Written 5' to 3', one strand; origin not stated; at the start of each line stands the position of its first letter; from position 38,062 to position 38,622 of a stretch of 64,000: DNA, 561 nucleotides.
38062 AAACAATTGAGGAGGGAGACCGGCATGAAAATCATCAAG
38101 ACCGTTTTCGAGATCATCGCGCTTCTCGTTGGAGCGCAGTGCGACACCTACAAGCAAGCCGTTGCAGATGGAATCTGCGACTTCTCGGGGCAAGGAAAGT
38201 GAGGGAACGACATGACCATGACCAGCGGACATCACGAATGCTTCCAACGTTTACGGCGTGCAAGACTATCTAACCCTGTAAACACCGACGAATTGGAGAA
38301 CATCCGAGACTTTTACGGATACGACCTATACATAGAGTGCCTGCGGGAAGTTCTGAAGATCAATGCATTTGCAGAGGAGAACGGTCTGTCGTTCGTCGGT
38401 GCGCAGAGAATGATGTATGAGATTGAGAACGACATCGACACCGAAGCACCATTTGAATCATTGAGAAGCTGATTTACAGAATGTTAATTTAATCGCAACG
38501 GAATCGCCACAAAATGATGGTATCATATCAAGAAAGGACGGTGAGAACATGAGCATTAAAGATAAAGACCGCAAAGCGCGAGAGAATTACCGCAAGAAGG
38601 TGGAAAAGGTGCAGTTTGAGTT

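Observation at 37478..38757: Five-ORF plus-strand cassette with a perfect consensus promoter, wedged antisense between the late regulator and terS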

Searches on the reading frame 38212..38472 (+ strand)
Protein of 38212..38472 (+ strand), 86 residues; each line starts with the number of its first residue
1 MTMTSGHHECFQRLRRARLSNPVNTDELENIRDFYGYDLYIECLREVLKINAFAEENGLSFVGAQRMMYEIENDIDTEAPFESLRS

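Call 7: search_protein_families(library=pfam, max_evalue=1, proteins=[window:38212-38472:+])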
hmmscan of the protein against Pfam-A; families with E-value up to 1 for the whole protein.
window:38212-38472:+ (86 aa): 0 families

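Call 8: search_protein_families(library=phrogs, max_evalue=1, proteins=[window:38212-38472:+])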
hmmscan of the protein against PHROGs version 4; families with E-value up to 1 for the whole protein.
window:38212-38472:+ (86 aa): 1 family
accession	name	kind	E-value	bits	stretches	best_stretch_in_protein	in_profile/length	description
phrog_4907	-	unknown function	0.055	14.7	1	37-67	21-51/68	-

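Call 10: find_encoding_contigs(protein=window:38212-38472:+, flank=6000, max_places=10)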
Protein window:38212-38472:+ (86 aa): no gene with exactly this product is on record in the collection.

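Call 52: find_homologous_proteins(query=window:38212-38472:+, max_evalue=0.01)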
Query window:38212-38472:+ (86 aa): 5 proteins with E <= 0.01 among 5 candidates.
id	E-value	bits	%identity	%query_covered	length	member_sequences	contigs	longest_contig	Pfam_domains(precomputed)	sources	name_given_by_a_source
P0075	4.2e-49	182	98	100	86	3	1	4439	-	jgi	jgi:hypothetical protein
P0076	8.8e-29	117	66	100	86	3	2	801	-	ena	-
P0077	8.0e-15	73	65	56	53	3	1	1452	-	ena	-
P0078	1.6e-13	68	67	52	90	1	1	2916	-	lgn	-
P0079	4.1e-12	64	64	55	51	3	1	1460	-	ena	-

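Call 53: find_encoding_contigs(protein=P0075, flank=5000, max_places=3)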
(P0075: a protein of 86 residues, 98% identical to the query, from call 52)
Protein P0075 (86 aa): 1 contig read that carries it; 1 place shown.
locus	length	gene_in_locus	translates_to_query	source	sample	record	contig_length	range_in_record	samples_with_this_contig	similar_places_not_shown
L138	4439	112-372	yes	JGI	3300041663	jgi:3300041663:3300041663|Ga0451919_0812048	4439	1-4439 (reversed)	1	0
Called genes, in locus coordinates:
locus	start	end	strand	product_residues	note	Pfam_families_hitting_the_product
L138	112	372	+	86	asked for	-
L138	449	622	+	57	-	-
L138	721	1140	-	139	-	-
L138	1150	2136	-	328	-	-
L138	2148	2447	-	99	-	-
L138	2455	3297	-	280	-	PF01695:IstB_IS21, PF03969:AFG1_ATPase (faint)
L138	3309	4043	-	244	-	-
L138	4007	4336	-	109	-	-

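Call 54: find_encoding_contigs(protein=P0078, flank=5000, max_places=3)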
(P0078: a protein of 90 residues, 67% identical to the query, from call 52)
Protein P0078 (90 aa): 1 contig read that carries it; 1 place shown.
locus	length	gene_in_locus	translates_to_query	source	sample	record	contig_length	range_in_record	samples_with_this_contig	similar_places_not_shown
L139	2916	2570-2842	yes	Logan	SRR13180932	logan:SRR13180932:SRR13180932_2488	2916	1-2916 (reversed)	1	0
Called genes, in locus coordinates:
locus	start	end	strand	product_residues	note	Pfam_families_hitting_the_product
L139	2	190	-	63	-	?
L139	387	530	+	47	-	-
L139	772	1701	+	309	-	-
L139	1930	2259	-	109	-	PF13560:HTH_31, PF12844:HTH_19, PF13443:HTH_26 (weak), PF01381:HTH_3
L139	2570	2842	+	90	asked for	-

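Call 65: search_protein_families(library=ncbifam, max_evalue=0.1, proteins=[window:38212-38472:+])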
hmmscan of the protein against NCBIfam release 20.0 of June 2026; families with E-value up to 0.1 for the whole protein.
window:38212-38472:+ (86 aa): 0 families
